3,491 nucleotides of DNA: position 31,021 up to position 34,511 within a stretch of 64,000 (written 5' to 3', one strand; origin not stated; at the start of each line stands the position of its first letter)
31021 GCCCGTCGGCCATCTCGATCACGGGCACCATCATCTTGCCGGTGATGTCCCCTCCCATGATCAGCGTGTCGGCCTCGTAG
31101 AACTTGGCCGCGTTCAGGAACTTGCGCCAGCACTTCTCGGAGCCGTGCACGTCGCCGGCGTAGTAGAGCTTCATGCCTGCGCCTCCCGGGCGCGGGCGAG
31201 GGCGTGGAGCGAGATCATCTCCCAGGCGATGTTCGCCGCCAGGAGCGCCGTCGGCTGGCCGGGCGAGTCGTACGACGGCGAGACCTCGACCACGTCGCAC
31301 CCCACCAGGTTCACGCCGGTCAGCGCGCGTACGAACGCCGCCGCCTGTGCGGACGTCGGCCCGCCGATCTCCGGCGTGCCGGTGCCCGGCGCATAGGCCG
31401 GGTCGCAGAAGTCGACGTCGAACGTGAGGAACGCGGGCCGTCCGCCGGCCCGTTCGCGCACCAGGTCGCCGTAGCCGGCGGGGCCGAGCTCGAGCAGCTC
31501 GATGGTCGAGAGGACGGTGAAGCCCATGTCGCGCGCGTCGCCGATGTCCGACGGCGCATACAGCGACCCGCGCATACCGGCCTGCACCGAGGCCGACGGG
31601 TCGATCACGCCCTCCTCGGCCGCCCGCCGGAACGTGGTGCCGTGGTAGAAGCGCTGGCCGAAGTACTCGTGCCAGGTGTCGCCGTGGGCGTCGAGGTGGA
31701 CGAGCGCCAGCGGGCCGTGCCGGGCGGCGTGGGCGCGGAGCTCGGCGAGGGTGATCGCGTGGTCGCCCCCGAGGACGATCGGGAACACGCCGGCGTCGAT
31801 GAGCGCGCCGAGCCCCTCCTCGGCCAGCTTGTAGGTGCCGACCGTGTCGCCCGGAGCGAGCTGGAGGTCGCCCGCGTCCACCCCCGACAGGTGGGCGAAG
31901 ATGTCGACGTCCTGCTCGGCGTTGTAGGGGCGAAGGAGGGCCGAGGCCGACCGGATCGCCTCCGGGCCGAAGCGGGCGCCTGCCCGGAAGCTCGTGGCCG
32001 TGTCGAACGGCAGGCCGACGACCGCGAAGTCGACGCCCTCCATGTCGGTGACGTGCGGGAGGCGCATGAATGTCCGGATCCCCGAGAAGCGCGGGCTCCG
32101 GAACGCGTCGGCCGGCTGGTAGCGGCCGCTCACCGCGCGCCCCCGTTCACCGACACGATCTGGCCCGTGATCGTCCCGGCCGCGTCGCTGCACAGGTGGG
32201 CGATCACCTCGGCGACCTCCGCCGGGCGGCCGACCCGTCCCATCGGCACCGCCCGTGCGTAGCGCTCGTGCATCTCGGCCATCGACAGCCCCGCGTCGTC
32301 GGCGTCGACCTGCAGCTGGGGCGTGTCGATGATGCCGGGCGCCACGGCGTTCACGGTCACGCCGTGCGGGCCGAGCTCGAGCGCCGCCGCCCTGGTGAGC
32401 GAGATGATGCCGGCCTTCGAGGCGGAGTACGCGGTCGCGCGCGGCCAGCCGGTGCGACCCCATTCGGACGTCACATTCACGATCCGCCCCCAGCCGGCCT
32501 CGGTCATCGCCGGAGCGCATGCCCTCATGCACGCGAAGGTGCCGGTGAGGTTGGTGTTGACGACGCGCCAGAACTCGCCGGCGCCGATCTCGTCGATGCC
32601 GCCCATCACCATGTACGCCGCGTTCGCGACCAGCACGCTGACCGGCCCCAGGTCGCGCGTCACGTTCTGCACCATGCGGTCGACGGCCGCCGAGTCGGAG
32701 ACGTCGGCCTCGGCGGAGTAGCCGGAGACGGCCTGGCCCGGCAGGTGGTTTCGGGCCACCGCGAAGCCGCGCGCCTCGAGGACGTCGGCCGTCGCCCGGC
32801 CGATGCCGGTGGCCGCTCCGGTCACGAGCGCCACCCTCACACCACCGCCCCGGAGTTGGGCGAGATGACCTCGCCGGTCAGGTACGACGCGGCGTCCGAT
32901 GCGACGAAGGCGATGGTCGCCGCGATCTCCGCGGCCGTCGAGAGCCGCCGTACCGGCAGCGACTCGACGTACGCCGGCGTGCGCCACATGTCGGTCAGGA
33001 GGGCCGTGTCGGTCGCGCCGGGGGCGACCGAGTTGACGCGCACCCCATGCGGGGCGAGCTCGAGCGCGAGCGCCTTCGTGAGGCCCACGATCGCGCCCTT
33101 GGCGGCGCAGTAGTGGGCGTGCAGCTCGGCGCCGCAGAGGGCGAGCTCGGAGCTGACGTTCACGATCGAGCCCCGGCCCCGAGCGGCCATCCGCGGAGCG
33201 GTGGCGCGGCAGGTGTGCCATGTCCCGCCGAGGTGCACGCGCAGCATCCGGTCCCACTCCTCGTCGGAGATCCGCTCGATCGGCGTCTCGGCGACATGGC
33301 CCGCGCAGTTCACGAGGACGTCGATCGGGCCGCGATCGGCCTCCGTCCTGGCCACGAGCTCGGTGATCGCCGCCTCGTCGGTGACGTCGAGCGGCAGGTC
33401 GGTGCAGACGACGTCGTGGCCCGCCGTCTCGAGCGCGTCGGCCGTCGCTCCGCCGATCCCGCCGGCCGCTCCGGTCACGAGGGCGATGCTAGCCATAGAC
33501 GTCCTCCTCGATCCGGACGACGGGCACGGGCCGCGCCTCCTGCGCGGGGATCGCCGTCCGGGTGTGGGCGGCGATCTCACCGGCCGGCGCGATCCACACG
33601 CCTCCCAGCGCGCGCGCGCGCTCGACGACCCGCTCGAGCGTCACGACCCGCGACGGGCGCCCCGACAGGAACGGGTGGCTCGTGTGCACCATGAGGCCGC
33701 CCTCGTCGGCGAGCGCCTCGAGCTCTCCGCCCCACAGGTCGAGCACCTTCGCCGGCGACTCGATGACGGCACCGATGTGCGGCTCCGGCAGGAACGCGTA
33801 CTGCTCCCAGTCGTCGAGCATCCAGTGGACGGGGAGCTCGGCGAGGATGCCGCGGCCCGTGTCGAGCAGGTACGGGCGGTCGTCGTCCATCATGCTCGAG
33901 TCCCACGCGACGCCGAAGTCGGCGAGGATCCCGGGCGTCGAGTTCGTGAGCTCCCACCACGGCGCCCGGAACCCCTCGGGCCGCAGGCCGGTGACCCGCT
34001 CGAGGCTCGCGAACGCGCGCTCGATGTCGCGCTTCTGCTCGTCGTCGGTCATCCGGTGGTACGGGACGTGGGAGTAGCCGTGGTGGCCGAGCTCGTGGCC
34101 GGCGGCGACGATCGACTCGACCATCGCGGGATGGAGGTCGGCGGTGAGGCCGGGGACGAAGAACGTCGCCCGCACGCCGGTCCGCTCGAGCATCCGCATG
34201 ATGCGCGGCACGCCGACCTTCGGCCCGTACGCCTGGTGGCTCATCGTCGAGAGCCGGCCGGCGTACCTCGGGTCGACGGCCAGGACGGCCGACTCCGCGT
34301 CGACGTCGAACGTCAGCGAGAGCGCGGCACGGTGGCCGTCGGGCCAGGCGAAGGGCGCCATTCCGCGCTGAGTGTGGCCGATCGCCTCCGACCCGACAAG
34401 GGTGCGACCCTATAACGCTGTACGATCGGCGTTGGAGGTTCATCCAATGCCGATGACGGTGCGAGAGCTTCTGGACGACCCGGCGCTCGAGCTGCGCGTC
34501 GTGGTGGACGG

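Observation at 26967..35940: PucR-controlled seven-gene operon with two ureohydrolases, plus a convergent DUF1989 gene: candidate guanidino-compound catabolic island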

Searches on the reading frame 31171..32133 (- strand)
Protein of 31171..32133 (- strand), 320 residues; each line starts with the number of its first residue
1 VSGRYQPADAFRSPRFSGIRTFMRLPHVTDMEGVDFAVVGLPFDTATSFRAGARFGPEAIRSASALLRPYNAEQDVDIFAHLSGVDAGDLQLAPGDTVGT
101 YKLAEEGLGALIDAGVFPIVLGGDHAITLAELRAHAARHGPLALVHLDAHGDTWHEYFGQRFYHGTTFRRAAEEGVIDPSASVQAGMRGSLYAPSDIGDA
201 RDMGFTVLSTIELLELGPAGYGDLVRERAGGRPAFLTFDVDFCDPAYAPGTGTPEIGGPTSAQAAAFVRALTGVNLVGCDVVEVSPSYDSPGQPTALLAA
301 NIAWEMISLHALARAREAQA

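Call 6: search_protein_families(library=pfam, proteins=[window:31171-32133:-], max_evalue=0.01)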
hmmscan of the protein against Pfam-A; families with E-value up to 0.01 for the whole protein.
window:31171-32133:- (320 aa): 1 family
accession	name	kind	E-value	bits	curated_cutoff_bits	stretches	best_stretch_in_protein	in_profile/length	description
PF00491.26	Arginase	-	4e-85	286.1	22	1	35-307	2-279/280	Arginase family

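Call 7: search_protein_families(library=ncbifam, proteins=[window:31171-32133:-], max_evalue=0.01)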
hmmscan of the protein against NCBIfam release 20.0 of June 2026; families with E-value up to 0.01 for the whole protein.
window:31171-32133:- (320 aa): 5 families
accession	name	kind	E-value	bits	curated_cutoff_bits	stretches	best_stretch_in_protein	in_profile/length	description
NF002564.0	PRK02190.1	subfamily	1.2e-90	303.8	302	1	12-313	11-304/307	agmatinase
TIGR01230.1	agmatinase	equivalog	2.3e-62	211.1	174.3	1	30-308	9-274/275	agmatinase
TIGR01227.1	hutG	equivalog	9.9e-29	100.5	229.15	1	5-307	5-306/307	formimidoylglutamase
TIGR01229.1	rocF_arginase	equivalog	2.7e-17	63.1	227.6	2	233-289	219-276/300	arginase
NF010347.0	PRK13775.1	equivalog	1.6e-10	40.7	381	1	24-309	37-326/331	formimidoylglutamase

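Call 25: search_solved_structures(query=window:31171-32133:-, max_evalue=1e-20)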
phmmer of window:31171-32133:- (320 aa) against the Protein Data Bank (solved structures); distinct sequences matched with E-value up to 1e-20: 12.
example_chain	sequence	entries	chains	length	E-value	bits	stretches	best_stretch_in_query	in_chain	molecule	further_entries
3nio_A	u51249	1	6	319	1.1e-80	274.5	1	5-308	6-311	Guanidinobutyrase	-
1gq6_A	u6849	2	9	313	1.6e-78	267.4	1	8-316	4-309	PROCLAVAMINATE AMIDINO HYDROLASE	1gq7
3nip_A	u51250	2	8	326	2.9e-76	260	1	5-318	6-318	3-guanidinopropionase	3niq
4dz4_A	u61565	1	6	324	6.8e-65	222.6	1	15-310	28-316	Agmatinase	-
7lol_A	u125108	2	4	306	1.5e-59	205.1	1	21-313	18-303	Agmatinase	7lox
7lba_A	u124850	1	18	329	2e-59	204.6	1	21-313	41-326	Agmatinase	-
9fek_A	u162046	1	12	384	7.2e-46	160.1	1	13-308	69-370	Putative agmatinase 2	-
7esr_A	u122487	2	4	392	1e-45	159.6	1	13-305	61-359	Probable agmatinase 2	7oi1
3pzl_A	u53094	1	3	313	4.4e-32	114.8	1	28-303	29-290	Agmatine ureohydrolase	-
3lhl_A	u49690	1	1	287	4.5e-31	111.5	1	34-305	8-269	Putative agmatinase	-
1wog_A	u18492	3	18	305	8.5e-31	110.6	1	16-304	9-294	agmatinase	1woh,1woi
8snf_D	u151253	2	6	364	3.9e-21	78.9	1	16-310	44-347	metformin hydrolase subunit A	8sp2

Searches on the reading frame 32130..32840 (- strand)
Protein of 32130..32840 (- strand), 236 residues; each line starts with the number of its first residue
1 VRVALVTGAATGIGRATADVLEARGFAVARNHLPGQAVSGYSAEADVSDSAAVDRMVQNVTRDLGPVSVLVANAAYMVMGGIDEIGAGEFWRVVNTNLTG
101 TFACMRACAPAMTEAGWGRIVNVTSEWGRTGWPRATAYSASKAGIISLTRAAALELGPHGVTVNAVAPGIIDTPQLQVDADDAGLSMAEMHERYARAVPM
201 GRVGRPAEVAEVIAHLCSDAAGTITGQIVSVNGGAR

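Call 6: search_protein_families(library=pfam, proteins=[window:32130-32840:-], max_evalue=0.01)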
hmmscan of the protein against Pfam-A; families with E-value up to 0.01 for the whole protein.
window:32130-32840:- (236 aa): 4 families
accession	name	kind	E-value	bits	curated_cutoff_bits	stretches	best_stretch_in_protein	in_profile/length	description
PF13561.12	adh_short_C2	-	2.1e-52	178.5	27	1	8-235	1-235/236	Enoyl-(Acyl carrier protein) reductase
PF00106.31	adh_short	-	1e-47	162.6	26.6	1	2-177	1-188/195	short chain dehydrogenase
PF08659.16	KR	-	9.2e-07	29.4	22.6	1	5-145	4-156/180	KR domain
PF23441.1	SDR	-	5.5e-06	26.4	27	1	136-234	161-254/258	SDR-like rossmann domain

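Call 7: search_protein_families(library=ncbifam, proteins=[window:32130-32840:-], max_evalue=0.01)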
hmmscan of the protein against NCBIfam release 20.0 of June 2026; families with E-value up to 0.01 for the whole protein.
window:32130-32840:- (236 aa): 229 families (the best 25 are shown)
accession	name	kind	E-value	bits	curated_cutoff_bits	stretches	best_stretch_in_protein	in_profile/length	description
NF009466.0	PRK12826.1-2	subfamily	5.8e-56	189.7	222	1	2-235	4-244/248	3-oxoacyl-ACP reductase FabG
NF009464.0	PRK12824.1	subfamily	4.7e-53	180.4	269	1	2-235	3-242/245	3-oxoacyl-ACP reductase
TIGR01830.1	3oxo_ACP_reduc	equivalog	5e-52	177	297.75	1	4-234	1-237/239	3-oxoacyl-[acyl-carrier-protein] reductase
NF004198.0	PRK05653.1-3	equivalog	7.7e-52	176.2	296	1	2-235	8-246/248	3-oxoacyl-ACP reductase FabG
NF040605.2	mycolic_FabG1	exception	6.4e-48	163.6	420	1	2-235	2-229/233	3-oxoacyl-ACP reductase FabG1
NF005067.0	PRK06484.1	equivalog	2.4e-47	161.7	713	1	2-235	10-251/524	short chain dehydrogenase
NF005559.1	PRK07231.1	subfamily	4.2e-47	160.7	215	1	2-235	5-247/249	glucose 1-dehydrogenase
NF004197.0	PRK05653.1-1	equivalog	8.9e-47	159.8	332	1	2-234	8-245/249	3-oxoacyl-ACP reductase FabG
NF004791.0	PRK06138.1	equivalog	1.1e-46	159.2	312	1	2-235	6-249/252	SDR family oxidoreductase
NF052558.1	MBtsdlDhBudC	equivalog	2.7e-46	158.2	270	1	2-235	4-241/250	meso-2,3-butanediol dehydrogenase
TIGR01829.1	AcAcCoA_reduct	subfamily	4.9e-46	157.3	302.1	1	2-235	1-240/242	acetoacetyl-CoA reductase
NF053701.1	CsHdxCHCADhChcB2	equivalog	8e-46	156.5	350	1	2-234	4-241/245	cis-4-hydroxycyclohexanecarboxylate dehydrogenase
NF047923.1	pyridox_DH_SDR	equivalog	1e-45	156.2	325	1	2-234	4-239/243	pyridoxal 4-dehydrogenase, SDR-type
TIGR01963.1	PHB_DH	subfamily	1.1e-45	155.9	307.05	1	2-234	2-251/255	3-hydroxybutyrate dehydrogenase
NF005472.0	PRK07067.1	equivalog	3e-45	154.8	338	1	2-235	7-254/257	L-iditol 2-dehydrogenase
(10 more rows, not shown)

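Call 91: search_solved_structures(query=window:32130-32840:-, max_evalue=1e-30)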
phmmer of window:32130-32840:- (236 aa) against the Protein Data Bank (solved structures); distinct sequences matched with E-value up to 1e-30: 54.
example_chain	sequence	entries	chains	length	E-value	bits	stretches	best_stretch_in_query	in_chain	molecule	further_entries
9fe6_A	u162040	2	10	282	5.4e-41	144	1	4-234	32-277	SDR family oxidoreductase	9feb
4nbu_A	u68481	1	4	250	1.6e-36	129.4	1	2-234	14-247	3-oxoacyl-(Acyl-carrier-protein) reductase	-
3osu_A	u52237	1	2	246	2.9e-36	128.5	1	3-234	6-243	3-oxoacyl-[acyl-carrier-protein] reductase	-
3sj7_A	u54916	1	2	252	3.4e-36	128.3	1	3-234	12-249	3-oxoacyl-(Acyl-carrier-protein) reductase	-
2nm0_A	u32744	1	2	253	5.8e-36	127.5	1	2-234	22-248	Probable 3-oxacyl-(Acyl-carrier-protein) reductase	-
7pcs_B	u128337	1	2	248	6.2e-36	127.4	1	2-234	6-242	BbsD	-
3sju_A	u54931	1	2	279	9.1e-36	126.9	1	3-234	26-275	Keto reductase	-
5itv_A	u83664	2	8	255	5.4e-35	124.3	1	16-234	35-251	Dihydroanticapsin 7-dehydrogenase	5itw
1uzl_A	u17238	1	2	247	8.5e-35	123.7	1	2-234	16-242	3-OXOACYL-[ACYL-CARRIER PROTEIN] REDUCTASE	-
2ntn_A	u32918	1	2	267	8.7e-35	123.7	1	2-234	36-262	3-oxoacyl-[acyl-carrier-protein] reductase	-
4k6c_A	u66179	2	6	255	9e-35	123.6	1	2-235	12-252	Acetoacetyl-CoA reductase | Putative Acetoacetyl-CoA reductase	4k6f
1uzm_A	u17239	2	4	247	1.3e-34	123.1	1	2-234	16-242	3-OXOACYL-[ACYL-CARRIER PROTEIN] REDUCTASE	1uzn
3ftp_A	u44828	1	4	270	1.6e-34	122.8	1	2-234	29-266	3-oxoacyl-[acyl-carrier protein] reductase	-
2p68_A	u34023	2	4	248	1.8e-34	122.7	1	2-234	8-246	3-oxoacyl-[acyl-carrier-protein] reductase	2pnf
2ph3_A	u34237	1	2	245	3.2e-34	121.8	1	1-234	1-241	3-oxoacyl-[acyl carrier protein] reductase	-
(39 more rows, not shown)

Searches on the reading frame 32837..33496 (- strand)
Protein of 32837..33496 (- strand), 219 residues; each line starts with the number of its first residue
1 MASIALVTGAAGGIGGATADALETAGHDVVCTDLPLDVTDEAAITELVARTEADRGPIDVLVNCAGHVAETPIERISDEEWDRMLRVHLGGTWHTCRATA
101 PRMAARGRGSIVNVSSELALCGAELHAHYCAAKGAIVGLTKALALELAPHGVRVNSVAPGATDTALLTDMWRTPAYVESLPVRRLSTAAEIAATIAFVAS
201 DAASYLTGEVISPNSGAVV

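Call 6: search_protein_families(library=pfam, proteins=[window:32837-33496:-], max_evalue=0.01)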
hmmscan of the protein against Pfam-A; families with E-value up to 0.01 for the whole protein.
window:32837-33496:- (219 aa): 6 families
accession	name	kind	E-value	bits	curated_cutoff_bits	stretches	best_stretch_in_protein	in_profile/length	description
PF13561.12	adh_short_C2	-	3.2e-50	171.3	27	1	35-216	49-234/236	Enoyl-(Acyl carrier protein) reductase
PF00106.31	adh_short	-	5.9e-47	160.1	26.6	2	35-170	55-190/195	short chain dehydrogenase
PF08659.16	KR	-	2.9e-15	57.1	22.6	1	20-157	46-173/180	KR domain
PF01370.27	Epimerase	-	1.4e-05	25.1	20.9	1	5-73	1-79/240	NAD dependent epimerase/dehydratase family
PF04321.23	RmlD_sub_bind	-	0.00034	20.2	27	1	6-75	4-69/287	RmlD substrate binding domain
PF23441.1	SDR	-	0.0011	18.8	27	1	120-167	157-199/258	SDR-like rossmann domain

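Call 7: search_protein_families(library=ncbifam, proteins=[window:32837-33496:-], max_evalue=0.01)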
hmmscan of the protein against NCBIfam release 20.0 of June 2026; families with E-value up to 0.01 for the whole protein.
window:32837-33496:- (219 aa): 228 families (the best 25 are shown)
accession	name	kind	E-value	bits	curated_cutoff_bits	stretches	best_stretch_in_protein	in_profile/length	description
NF009464.0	PRK12824.1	subfamily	4.5e-51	173.9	269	2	35-217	58-242/245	3-oxoacyl-ACP reductase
NF004198.0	PRK05653.1-3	equivalog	5e-51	173.6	296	1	36-216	63-245/248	3-oxoacyl-ACP reductase FabG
NF009466.0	PRK12826.1-2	subfamily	1.5e-50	172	222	2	36-217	60-244/248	3-oxoacyl-ACP reductase FabG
NF004791.0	PRK06138.1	equivalog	8.8e-50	169.3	312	2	36-217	60-249/252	SDR family oxidoreductase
TIGR01830.1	3oxo_ACP_reduc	equivalog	1.1e-49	169.3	297.75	2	35-216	54-237/239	3-oxoacyl-[acyl-carrier-protein] reductase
NF005559.1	PRK07231.1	subfamily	8.1e-48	163.1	215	2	36-212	59-242/249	glucose 1-dehydrogenase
NF052558.1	MBtsdlDhBudC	equivalog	1.8e-47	162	270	1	35-216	56-240/250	meso-2,3-butanediol dehydrogenase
NF005309.0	PRK06841.1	subfamily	8.4e-46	156.5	286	1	35-211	67-246/255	GolD/DthD family dehydrogenase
TIGR01829.1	AcAcCoA_reduct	subfamily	1.6e-45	155.7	302.1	2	36-217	57-240/242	acetoacetyl-CoA reductase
NF005469.0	PRK07063.1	equivalog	6.8e-45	153.6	306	1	33-212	62-249/260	SDR family oxidoreductase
NF047420.2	EF_P_mod_YmfI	equivalog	8.3e-45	153.4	238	1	36-216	56-234/236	elongation factor P 5-aminopentanone reductase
NF053701.1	CsHdxCHCADhChcB2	equivalog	1.7e-44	152.2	350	2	36-216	58-241/245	cis-4-hydroxycyclohexanecarboxylate dehydrogenase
NF006074.0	PRK08220.1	equivalog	2.5e-44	151.8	312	1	4-216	10-246/251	2,3-dihydro-2,3-dihydroxybenzoate dehydrogenase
TIGR04316.1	dhbA_paeA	equivalog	2.9e-44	151.5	300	1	36-217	54-247/250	2,3-dihydro-2,3-dihydroxybenzoate dehydrogenase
TIGR03971.1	SDR_subfam_1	subfamily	3.5e-44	151.2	300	1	36-218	71-269/271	mycofactocin-coupled SDR family oxidoreductase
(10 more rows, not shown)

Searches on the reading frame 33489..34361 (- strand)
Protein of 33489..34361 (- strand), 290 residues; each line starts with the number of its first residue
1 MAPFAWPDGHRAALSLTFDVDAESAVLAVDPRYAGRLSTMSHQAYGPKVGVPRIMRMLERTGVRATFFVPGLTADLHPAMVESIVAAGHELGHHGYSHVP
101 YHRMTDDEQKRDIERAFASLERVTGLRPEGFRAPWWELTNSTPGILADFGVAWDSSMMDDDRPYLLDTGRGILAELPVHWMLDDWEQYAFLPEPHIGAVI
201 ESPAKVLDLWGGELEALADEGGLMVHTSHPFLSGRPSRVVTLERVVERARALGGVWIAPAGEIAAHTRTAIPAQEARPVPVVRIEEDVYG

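Call 6: search_protein_families(library=pfam, proteins=[window:33489-34361:-], max_evalue=0.01)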
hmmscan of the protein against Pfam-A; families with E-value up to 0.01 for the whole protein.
window:33489-34361:- (290 aa): 2 families
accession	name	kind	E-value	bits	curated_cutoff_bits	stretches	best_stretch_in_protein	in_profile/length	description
PF01522.26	Polysacc_deac_1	-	1.6e-20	73.8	23.1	1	46-151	16-121/124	Polysaccharide deacetylase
PF10096.14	DUF2334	-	2.2e-06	27.8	26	1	80-233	58-191/203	Uncharacterized protein conserved in bacteria (DUF2334)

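Call 7: search_protein_families(library=ncbifam, proteins=[window:33489-34361:-], max_evalue=0.01)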
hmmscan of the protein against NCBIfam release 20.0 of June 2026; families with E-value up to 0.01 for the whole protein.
window:33489-34361:- (290 aa): 11 families
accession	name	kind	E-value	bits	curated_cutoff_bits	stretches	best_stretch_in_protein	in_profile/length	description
TIGR03212.1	uraD_N-term-dom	equivalog_domain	1.2e-23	83.6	424.6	1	34-271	61-295/297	allantoinase PuuE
TIGR03006.1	pepcterm_polyde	equivalog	6.7e-22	77.9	276.2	1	50-158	35-146/272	XrtA system polysaccharide deacetylase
TIGR02764.1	spore_ybaN_pdaB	equivalog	2.6e-17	63.2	237.4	1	51-141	21-111/191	polysaccharide deacetylase family sporulation protein PdaB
NF045821.1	PgAcgDacpgdA1_Bac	equivalog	1.9e-13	50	400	1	51-139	103-191/282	peptidoglycan-N-acetylglucosamine deacetylase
TIGR02873.1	spore_ylxY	hypoth_equivalog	1.6e-11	44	391.5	1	51-135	100-184/268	probable sporulation protein, polysaccharide deacetylase family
TIGR04243.1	nodulat_NodB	equivalog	3.9e-11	42.8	240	1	50-142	16-109/197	chitooligosaccharide deacetylase NodB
TIGR02884.1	spore_pdaA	equivalog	1.4e-06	28.2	298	1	52-135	53-137/224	delta-lactam-biosynthetic de-N-acetylase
NF045820.1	PgAcgDacpgdA_Strep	equivalog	1.6e-06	27.3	800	1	51-156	283-388/463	peptidoglycan-N-acetylglucosamine deacetylase PgdA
NF050820.1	PolSacchBiosHfsH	equivalog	1.5e-05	24.8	400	1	56-147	53-152/249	oligosaccharide deacetylase HfsH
NF045822.1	PgAcgDacpgdA2_Bac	equivalog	0.00012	21.5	400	1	46-136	79-169/274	peptidoglycan-N-acetylglucosamine deacetylase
NF011923.2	PRK15394.1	equivalog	0.00029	20.2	382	0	46-69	14-37/294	4-deoxy-4-formamido-L-arabinose-phosphoundecaprenol deformylase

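Call 27: search_solved_structures(query=window:33489-34361:-, max_evalue=0.00001)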
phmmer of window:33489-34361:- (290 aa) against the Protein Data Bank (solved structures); distinct sequences matched with E-value up to 0.00001: 25.
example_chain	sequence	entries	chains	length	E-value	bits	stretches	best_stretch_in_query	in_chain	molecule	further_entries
3rxz_A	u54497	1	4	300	5.9e-88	298.3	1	2-270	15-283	Polysaccharide deacetylase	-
3qbu_A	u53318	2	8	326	1.1e-29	106.9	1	32-170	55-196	Putative uncharacterized protein | peptidoglycan deacetylase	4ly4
1z7a_A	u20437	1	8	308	4.6e-22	81.9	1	24-276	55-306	conserved hypothetical protein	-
3s6o_A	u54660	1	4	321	5.8e-21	78.3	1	34-272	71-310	Polysaccharide deacetylase family protein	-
3cl6_A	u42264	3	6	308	4.1e-20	75.5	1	28-272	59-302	Puue allantoinase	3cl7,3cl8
5o6y_A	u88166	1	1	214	1.1e-11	47.8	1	51-140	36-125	Peptidoglycan N-acetylglucosamine deacetylase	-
5o6y_B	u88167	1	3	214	1.5e-10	44.2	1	51-139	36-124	Peptidoglycan N-acetylglucosamine deacetylase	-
7y51_A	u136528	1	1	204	1.9e-10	43.8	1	53-142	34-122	Predicted xylanase/chitin deacetylase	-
4l1g_A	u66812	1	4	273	2.2e-10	43.6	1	51-139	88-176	Peptidoglycan N-acetylglucosamine deacetylase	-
7bly_A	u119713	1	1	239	4e-10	42.7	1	46-155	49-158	Aspergillus niger contig An12c0130, genomic contig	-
7fbw_A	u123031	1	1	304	4.8e-10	42.5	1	53-142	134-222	Predicted xylanase/chitin deacetylase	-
4m1b_A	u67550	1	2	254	6.4e-10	42.1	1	44-150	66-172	Polysaccharide deacetylase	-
6hm9_A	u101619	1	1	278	8.4e-09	38.4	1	44-163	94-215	Putative polysaccharide deacetylase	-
2c71_A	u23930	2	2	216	1.2e-08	37.9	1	48-138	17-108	GLYCOSIDE HYDROLASE, FAMILY 11:CLOSTRIDIUM CELLULOSOME ENZYME, DOCKERIN TYPE I:POLYSACCHAR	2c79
2c1i_A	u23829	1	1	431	1.4e-08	37.7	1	49-159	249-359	PEPTIDOGLYCAN GLCNAC DEACETYLASE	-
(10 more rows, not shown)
